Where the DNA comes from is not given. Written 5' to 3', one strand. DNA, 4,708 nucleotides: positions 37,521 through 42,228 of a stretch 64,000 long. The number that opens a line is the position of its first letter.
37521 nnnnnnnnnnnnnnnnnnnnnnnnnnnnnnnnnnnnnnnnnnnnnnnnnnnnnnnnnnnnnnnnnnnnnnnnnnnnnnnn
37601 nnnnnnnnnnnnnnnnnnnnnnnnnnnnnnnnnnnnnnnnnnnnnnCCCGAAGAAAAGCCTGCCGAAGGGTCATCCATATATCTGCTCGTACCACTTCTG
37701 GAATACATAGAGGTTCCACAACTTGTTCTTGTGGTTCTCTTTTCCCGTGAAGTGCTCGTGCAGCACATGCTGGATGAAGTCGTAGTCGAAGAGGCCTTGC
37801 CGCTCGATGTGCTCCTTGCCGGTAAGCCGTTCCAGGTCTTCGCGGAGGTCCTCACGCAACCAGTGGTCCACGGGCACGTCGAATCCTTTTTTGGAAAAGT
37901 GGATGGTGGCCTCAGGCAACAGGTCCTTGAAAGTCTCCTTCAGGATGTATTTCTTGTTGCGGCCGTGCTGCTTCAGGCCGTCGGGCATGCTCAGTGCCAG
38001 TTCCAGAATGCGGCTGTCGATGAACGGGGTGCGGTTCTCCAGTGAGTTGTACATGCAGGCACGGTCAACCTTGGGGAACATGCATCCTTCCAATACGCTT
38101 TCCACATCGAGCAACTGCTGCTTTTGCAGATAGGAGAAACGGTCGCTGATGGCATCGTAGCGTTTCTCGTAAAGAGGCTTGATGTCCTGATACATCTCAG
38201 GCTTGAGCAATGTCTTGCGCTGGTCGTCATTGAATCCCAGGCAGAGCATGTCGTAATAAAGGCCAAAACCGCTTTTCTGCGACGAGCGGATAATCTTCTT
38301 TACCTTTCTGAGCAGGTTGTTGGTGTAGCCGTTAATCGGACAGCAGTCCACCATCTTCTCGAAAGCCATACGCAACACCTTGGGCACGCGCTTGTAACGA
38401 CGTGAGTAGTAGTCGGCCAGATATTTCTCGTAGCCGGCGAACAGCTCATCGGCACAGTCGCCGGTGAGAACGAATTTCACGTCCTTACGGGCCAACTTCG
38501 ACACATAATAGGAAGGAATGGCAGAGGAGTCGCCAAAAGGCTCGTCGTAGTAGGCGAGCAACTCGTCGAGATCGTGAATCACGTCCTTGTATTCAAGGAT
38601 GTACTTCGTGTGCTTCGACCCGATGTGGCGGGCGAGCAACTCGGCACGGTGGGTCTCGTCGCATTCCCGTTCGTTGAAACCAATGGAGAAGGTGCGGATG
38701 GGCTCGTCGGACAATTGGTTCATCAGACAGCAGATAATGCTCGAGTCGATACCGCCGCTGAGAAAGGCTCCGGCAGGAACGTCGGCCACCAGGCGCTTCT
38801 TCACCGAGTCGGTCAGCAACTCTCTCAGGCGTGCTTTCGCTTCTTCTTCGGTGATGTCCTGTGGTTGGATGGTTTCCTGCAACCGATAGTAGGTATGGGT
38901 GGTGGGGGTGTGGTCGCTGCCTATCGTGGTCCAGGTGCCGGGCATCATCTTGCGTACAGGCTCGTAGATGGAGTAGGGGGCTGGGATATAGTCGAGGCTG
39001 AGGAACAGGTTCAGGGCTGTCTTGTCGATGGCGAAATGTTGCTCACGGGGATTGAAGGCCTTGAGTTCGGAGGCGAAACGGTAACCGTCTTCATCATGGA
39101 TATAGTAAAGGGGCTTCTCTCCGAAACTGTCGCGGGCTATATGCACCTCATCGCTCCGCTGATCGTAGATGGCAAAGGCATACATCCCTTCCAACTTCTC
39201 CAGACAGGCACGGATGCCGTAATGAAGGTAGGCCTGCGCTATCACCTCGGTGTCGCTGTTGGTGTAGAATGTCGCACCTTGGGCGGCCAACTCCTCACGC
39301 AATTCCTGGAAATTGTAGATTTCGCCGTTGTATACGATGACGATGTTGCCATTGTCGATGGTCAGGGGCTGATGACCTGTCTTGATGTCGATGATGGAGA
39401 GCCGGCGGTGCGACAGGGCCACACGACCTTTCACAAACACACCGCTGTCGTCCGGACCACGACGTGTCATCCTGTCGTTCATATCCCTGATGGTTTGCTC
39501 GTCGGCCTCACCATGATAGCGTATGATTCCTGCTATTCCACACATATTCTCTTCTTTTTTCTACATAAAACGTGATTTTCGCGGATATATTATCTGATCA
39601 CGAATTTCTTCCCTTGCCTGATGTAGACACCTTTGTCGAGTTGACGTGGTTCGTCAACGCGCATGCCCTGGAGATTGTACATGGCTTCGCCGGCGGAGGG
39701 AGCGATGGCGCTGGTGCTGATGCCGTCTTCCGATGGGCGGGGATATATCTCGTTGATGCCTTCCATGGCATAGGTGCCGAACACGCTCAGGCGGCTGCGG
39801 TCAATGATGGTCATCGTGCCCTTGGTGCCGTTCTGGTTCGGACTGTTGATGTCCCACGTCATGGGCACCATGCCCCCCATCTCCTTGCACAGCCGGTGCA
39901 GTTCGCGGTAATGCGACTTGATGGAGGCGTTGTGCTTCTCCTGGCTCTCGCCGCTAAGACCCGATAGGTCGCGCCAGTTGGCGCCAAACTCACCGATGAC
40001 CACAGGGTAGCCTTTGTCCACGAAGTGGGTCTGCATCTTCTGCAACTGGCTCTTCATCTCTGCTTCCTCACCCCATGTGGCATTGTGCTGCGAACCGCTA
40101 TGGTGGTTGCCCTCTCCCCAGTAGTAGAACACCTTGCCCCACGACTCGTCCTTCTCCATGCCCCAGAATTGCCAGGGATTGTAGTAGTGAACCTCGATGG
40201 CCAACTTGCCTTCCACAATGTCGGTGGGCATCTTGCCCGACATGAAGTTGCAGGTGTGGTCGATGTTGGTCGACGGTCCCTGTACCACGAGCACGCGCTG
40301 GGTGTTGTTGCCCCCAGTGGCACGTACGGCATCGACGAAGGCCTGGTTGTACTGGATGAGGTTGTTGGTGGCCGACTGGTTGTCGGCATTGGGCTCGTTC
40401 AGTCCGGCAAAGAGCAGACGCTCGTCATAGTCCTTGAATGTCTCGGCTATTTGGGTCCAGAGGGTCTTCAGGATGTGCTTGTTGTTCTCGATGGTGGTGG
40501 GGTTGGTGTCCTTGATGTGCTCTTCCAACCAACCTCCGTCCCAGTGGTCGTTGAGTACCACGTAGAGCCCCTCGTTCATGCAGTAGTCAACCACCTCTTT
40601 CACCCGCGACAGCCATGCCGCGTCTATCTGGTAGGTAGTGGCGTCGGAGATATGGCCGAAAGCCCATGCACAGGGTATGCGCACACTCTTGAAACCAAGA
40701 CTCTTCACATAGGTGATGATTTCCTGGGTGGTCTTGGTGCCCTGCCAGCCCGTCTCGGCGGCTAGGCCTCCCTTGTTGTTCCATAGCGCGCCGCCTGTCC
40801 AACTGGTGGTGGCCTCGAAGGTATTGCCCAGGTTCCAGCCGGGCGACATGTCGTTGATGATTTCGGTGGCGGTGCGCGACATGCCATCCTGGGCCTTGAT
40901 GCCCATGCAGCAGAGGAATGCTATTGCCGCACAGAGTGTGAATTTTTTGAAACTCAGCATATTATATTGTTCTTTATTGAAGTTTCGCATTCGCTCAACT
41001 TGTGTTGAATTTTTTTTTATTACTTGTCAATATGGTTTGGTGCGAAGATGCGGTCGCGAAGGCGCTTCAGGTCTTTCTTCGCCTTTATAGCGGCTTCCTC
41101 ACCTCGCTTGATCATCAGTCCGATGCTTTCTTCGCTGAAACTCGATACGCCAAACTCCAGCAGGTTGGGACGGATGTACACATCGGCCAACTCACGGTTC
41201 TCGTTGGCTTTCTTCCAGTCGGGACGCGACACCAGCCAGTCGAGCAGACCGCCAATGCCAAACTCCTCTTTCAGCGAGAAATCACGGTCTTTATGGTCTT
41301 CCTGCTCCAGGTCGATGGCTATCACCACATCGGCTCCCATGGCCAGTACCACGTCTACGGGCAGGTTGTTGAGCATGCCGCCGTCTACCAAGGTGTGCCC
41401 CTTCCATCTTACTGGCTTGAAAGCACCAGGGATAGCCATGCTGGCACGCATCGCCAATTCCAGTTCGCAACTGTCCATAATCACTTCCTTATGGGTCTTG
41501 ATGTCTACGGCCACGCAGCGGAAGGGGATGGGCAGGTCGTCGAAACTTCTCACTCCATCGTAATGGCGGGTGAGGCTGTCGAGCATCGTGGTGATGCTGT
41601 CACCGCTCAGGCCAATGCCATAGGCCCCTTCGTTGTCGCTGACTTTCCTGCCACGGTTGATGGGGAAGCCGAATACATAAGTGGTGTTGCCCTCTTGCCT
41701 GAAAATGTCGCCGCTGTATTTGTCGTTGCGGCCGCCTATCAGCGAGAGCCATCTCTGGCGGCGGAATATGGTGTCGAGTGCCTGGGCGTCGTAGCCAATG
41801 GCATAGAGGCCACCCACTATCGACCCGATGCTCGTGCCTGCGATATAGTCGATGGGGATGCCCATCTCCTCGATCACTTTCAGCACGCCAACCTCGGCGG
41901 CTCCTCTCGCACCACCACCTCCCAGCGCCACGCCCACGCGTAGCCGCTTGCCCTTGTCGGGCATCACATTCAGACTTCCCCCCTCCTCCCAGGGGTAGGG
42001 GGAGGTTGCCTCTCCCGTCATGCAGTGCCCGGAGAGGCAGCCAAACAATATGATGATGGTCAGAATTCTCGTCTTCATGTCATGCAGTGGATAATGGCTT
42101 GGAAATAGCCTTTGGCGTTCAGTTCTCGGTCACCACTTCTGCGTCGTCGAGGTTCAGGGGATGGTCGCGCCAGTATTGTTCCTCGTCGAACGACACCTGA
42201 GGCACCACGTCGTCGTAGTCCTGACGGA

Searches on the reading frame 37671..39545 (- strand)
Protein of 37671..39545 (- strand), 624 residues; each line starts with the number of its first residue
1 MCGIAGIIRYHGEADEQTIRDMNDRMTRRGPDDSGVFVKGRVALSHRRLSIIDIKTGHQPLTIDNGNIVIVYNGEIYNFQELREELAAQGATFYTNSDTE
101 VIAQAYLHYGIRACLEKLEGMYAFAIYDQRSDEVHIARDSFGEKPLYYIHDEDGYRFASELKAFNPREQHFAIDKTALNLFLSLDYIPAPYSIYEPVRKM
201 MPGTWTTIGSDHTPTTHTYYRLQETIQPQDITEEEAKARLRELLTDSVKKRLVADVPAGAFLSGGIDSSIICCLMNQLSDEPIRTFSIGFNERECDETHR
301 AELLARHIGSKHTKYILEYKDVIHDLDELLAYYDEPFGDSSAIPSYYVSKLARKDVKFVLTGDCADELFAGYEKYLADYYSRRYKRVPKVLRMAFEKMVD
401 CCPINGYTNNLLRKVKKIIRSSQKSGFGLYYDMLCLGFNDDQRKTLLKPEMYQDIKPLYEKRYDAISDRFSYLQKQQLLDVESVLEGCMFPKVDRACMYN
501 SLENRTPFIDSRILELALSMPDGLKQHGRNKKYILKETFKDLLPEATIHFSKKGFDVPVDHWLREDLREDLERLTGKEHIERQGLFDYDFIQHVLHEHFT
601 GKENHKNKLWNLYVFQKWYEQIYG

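Call 3: search_protein_families(library=pfam, proteins=[window:37671-39545:-])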
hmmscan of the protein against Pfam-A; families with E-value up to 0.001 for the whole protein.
window:37671-39545:- (624 aa): 4 families
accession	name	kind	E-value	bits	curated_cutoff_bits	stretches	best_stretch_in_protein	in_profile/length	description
PF00733.27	Asn_synthase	-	4.1e-94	316.6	21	1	240-620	2-354/354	Asparagine synthase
PF13537.11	GATase_7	-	1.4e-45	154.7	25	1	46-164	1-121/123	Glutamine amidotransferase domain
PF13522.11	GATase_6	-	5.8e-43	146.5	27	1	31-160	1-130/130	Glutamine amidotransferase domain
PF12481.13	DUF3700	-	4.1e-05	23.6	27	1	102-159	107-170/228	Aluminium induced protein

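Call 4: search_protein_families(library=ncbifam, proteins=[window:37671-39545:-])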
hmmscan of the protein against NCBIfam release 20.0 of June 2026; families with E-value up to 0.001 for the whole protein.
window:37671-39545:- (624 aa): 9 families
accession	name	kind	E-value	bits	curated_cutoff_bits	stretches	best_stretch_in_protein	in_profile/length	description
TIGR03108.1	eps_aminotran_1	hypoth_equivalog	2.9e-158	528.4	816.9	1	1-620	1-626/628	XrtA/PEP-CTERM system amidotransferase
TIGR01536.1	asn_synth_AEB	equivalog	9.2e-142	473.6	267.1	1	2-555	1-517/517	asparagine synthase (glutamine-hydrolyzing)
TIGR03104.1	trio_amidotrans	equivalog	1.9e-122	409.5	570.1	2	1-375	1-383/589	N-acetylglutaminylglutamine amidotransferase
NF006949.0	PRK09431.1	equivalog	1.6e-98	330.6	499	3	1-168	1-169/554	asparagine synthase B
NF033535.1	lass_lactam_cya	exception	2.2e-65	221.5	525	2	1-386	1-394/668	lasso peptide isopeptide bond-forming cyclase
NF033561.1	macrolact_Ik_Al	subfamily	3.1e-25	88.8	300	2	123-386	82-349/561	albusnodin/ikarugamycin family macrolactam cyclase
NF001484.0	PRK00331.1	subfamily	8.4e-15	54.2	381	1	60-169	87-203/601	isomerizing glutamine--fructose-6-phosphate transaminase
TIGR01134.1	purF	equivalog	1.5e-14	54.2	350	1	39-170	63-204/432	amidophosphoribosyltransferase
TIGR01135.1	glmS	equivalog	1.5e-13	50.2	418.05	1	60-169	86-202/607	glutamine--fructose-6-phosphate transaminase (isomerizing)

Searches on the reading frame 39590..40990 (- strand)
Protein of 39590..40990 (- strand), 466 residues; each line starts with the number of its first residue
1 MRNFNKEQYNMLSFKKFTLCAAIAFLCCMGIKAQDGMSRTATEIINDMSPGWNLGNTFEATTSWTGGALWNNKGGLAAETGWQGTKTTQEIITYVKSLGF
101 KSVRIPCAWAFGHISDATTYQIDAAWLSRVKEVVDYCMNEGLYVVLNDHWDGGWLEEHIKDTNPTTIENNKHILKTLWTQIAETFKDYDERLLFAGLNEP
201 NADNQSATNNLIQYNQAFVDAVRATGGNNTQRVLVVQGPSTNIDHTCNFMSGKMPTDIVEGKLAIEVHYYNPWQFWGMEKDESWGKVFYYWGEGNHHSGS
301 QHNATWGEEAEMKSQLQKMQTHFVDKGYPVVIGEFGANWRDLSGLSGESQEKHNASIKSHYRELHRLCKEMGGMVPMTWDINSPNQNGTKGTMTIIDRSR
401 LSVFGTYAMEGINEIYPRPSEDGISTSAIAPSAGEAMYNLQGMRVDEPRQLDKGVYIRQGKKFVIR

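Call 3: search_protein_families(library=pfam, proteins=[window:39590-40990:-])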
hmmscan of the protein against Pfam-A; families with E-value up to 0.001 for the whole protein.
window:39590-40990:- (466 aa): 1 family
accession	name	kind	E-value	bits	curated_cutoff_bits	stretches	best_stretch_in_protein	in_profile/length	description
PF00150.24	Cellulase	-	9.6e-53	179.8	23.5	1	78-349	13-244/272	Cellulase (glycosyl hydrolase family 5)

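Call 4: search_protein_families(library=ncbifam, proteins=[window:39590-40990:-])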
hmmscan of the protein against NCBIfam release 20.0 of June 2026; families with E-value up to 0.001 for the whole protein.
window:39590-40990:- (466 aa): 1 family
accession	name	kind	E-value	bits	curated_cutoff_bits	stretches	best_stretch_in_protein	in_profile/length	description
NF051847.1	EndGlycCerase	equivalog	3.8e-05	22.5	700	1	86-152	58-121/455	endoglycoceramidase I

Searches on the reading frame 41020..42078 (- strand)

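Call 79: search_protein_families(library=pfam, max_evalue=0.01, proteins=[window:41020-42078:-])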
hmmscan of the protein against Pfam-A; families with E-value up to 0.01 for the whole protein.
window:41020-42078:- (352 aa): 1 family
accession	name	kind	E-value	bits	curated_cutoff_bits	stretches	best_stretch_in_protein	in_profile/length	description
PF01734.28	Patatin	-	1e-29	104.5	27.7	1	51-244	2-190/191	Patatin-like phospholipase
